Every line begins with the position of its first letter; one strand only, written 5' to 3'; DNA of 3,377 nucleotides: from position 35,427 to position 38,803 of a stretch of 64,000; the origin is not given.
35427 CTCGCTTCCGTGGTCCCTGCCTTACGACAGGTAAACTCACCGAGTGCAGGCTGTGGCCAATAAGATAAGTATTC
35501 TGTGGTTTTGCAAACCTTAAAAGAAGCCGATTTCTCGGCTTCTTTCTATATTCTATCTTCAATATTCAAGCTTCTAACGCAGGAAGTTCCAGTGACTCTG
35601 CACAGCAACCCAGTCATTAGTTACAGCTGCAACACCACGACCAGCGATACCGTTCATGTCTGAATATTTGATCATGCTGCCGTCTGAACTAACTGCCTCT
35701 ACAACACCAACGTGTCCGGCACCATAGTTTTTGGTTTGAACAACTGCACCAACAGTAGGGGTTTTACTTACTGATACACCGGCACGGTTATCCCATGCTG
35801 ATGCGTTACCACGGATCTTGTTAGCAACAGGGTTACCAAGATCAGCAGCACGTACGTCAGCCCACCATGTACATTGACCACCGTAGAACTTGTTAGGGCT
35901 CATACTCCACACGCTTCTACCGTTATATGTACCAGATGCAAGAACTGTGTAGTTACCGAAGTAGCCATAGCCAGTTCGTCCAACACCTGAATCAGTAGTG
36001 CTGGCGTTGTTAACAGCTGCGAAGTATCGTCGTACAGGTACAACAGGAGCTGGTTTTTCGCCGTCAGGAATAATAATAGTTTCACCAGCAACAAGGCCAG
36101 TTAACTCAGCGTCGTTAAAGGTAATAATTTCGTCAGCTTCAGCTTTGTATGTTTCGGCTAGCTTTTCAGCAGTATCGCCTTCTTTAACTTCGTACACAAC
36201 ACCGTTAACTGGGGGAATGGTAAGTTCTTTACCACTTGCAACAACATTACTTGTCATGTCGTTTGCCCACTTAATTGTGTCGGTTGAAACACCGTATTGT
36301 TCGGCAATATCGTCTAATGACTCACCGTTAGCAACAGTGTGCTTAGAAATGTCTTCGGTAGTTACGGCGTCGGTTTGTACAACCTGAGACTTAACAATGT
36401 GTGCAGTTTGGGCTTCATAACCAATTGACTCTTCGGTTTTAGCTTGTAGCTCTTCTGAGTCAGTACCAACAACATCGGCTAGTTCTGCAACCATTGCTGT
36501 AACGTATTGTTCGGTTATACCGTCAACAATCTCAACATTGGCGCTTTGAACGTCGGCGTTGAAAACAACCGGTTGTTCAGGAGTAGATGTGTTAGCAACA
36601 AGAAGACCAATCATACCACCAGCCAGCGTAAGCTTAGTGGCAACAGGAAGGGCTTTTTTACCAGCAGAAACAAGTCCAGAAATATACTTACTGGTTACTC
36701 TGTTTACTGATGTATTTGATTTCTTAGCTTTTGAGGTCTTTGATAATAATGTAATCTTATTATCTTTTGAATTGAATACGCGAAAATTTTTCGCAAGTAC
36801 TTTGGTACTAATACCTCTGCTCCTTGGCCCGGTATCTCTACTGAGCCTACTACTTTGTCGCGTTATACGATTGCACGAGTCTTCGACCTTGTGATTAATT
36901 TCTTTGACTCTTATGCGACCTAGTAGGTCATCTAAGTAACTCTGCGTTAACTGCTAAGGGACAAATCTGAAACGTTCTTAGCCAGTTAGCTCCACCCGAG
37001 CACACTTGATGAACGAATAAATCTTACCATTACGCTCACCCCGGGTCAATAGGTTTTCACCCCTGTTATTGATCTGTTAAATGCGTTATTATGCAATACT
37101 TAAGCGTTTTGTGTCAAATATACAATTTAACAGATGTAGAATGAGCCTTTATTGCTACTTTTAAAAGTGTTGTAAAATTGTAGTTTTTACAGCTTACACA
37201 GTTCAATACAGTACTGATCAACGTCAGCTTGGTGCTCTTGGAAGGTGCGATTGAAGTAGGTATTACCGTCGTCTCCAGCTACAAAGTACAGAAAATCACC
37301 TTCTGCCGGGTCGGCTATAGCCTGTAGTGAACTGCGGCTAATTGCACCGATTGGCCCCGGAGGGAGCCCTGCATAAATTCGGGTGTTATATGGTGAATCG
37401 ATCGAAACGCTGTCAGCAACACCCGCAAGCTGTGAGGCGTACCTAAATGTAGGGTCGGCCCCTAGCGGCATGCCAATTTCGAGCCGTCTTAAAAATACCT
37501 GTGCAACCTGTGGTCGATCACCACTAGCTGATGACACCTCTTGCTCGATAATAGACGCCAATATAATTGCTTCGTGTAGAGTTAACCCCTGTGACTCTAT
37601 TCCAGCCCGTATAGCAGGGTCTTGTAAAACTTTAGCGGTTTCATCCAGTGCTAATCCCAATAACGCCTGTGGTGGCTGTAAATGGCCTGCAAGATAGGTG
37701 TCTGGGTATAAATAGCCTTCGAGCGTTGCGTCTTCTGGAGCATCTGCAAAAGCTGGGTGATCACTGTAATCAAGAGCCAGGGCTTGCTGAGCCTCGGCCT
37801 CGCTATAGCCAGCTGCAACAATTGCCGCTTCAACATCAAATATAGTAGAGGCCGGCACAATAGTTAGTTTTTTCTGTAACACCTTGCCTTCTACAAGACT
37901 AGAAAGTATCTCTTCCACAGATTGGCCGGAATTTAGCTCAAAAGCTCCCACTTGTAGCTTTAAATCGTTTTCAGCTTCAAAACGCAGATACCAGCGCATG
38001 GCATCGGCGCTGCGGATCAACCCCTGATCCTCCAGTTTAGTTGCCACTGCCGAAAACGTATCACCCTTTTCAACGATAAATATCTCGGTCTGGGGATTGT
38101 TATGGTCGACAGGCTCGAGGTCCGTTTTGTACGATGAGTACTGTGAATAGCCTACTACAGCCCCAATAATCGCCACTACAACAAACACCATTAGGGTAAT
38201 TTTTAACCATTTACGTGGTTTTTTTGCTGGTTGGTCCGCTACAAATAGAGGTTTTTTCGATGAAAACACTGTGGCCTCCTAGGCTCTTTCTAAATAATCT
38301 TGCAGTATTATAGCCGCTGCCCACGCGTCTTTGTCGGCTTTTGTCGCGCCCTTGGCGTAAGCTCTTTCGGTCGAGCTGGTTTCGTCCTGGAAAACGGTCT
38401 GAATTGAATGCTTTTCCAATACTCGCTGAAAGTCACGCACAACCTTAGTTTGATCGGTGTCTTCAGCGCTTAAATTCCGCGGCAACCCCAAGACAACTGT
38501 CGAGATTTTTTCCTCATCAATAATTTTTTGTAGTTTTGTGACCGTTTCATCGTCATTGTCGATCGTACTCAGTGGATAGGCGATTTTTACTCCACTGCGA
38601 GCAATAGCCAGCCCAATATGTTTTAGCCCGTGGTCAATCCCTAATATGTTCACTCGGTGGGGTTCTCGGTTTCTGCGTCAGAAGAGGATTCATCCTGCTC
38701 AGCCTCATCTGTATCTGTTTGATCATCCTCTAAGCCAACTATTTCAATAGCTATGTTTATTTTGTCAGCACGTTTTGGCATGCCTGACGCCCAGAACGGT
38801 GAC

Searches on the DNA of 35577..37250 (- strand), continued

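Call 49: search_with_rna_model(model_id=R2, source=window, max_evalue=10, show_alignments=1)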
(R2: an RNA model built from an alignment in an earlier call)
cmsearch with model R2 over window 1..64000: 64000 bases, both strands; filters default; matches with E-value up to 10: 4.
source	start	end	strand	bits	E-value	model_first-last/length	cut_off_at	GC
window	36807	36930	-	29.2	6.6e-06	1-113/113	no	0.45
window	24243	24295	+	9.5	2.3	5-83/113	no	0.34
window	59778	59846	+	8.5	4.3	1-113/113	no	0.42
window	11232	11288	+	8.4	4.8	10-76/113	no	0.3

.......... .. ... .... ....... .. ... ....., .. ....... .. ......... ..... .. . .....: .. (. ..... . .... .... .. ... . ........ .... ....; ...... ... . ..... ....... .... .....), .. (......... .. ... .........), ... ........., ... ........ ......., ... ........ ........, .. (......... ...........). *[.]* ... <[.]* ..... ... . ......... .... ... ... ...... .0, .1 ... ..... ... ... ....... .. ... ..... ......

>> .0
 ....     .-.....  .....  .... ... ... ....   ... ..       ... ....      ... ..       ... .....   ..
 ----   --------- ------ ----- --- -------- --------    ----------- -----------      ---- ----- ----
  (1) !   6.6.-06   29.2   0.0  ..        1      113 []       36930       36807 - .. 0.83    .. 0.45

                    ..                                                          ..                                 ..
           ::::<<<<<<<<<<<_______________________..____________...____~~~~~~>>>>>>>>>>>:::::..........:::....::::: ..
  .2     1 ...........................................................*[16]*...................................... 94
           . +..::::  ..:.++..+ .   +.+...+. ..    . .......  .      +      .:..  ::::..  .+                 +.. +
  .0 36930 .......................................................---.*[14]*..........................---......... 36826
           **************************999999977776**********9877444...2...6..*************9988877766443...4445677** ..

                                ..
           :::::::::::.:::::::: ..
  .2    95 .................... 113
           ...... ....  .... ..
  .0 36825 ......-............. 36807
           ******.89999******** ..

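Call 56: search_rna_families(source=window, start=36950, end=37130, threshold=evalue, max_evalue=10, show_alignments=0)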
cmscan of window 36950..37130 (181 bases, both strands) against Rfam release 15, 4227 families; matches with E-value up to 10: 5.
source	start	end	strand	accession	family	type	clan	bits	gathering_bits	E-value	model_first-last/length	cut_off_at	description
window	36998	37035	-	RF01158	SNORD108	Gene; snRNA; snoRNA; CD-box;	-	18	46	0.37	1-71/71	no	Small nucleolar RNA SNORD108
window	37030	37055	-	RF01081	SBWMV1_UPD-PKe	Cis-reg;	-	17.2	38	0.74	1-26/26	no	Pseudoknot of upstream pseudoknot domain (UPD) of the 3'UTR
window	37080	37130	-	RF02844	RefA9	Gene; antisense;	-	17.2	49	1.8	12-64/64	5'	Enterococcus sRNA A9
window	36954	37045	-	RF01576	DdR8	Gene; snRNA; snoRNA; CD-box;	-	14.6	80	1.9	1-88/88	no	D. discoideum snoRNA DdR8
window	37099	37130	-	RF02958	drum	Gene; sRNA;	-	11.3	43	7.5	81-112/112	5'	drum RNA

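Call 58: search_rna_families(sources=[L143, L075, L060, L071, L072, L064, L081], threshold=evalue, max_evalue=1, show_alignments=2)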
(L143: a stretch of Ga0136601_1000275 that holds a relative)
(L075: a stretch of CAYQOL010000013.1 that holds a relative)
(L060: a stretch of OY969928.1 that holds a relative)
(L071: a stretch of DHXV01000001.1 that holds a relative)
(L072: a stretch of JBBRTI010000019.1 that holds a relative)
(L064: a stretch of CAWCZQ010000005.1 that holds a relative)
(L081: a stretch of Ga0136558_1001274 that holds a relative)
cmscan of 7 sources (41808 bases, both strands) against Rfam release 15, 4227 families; matches with E-value up to 1: 10.
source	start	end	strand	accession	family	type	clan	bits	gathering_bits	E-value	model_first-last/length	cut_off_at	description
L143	1636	1768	+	RF03005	lysM-TM7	Cis-reg;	-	98.4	61.5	1.4e-17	1-138/138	no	lysM-TM7 RNA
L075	2587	2723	+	RF03005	lysM-TM7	Cis-reg;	-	97.7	61.5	2.1e-17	1-138/138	no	lysM-TM7 RNA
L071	5411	5483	+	RF00005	tRNA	Gene; tRNA;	CL00001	68.4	29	5.6e-13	1-71/71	no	tRNA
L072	5945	6017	+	RF00005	tRNA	Gene; tRNA;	CL00001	68.4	29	5.6e-13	1-71/71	no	tRNA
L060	2578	2748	+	RF03005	lysM-TM7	Cis-reg;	-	45.2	61.5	3.3e-05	1-138/138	no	lysM-TM7 RNA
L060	2191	2256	-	RF04089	mir-753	Gene; miRNA;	-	29.6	62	0.03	1-62/62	no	mir-753 microRNA precursor family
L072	2645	2768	+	RF03005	lysM-TM7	Cis-reg;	-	26.8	61.5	0.65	1-138/138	no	lysM-TM7 RNA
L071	5429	5483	-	RF04351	Plastid-psbl-rps4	Cis-reg;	-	24.8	68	0.5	1-53/53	no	Plastid-psbl-rps4 3UTR RNA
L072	5963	6017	-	RF04351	Plastid-psbl-rps4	Cis-reg;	-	24.8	68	0.5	1-53/53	no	Plastid-psbl-rps4 3UTR RNA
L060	1424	1494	+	RF01683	P6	Gene; sRNA;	-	18.5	50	0.55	255-324/510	no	Pseudomonas sRNA P6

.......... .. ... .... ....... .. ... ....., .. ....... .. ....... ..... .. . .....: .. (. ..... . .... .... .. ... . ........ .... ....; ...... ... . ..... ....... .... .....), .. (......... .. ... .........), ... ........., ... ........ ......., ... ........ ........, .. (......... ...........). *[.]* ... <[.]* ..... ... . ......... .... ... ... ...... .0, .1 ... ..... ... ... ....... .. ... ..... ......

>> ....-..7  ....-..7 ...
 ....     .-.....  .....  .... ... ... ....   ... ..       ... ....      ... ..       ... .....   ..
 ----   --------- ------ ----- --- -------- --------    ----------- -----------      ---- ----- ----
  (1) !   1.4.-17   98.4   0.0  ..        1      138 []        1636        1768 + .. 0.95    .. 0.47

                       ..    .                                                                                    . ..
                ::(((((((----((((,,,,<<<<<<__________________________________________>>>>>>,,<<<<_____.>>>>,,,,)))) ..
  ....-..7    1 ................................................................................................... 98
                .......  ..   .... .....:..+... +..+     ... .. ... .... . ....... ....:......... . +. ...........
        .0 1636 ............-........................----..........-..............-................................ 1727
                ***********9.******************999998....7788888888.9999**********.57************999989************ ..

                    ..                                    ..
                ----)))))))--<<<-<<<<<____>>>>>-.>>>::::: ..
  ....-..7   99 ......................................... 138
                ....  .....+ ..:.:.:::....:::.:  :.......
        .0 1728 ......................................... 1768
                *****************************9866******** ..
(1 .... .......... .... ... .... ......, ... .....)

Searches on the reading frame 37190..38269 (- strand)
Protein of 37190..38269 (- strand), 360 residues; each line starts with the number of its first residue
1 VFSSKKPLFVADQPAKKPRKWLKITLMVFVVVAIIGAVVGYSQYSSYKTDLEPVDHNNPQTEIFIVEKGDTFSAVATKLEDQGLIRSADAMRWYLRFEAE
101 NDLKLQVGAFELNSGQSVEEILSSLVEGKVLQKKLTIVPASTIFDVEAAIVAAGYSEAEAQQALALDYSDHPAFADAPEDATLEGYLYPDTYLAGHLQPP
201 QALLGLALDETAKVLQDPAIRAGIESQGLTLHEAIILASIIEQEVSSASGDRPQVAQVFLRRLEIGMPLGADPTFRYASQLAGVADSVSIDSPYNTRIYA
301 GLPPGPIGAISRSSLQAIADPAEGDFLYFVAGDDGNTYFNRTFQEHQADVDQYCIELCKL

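Call 9: search_protein_families(library=pfam, proteins=[window:37190-38269:-])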
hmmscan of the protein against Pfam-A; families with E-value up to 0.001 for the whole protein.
window:37190-38269:- (360 aa): 1 family
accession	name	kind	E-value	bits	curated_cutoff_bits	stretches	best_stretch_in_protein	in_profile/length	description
PF02618.21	YceG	-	1.1e-69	235.4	32.4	1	65-351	2-274/275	YceG-like family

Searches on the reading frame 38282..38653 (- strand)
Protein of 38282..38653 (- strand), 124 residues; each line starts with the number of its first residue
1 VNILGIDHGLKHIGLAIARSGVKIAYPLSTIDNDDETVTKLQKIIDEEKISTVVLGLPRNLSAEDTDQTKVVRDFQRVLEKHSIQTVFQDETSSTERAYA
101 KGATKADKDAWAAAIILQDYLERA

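Call 9: search_protein_families(library=pfam, proteins=[window:38282-38653:-])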
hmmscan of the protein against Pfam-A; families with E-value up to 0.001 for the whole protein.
window:38282-38653:- (124 aa): 1 family
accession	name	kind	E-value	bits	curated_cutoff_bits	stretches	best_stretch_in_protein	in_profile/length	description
PF03652.20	RuvX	-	9.1e-28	97.7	29.2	1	1-122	1-133/134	Holliday junction resolvase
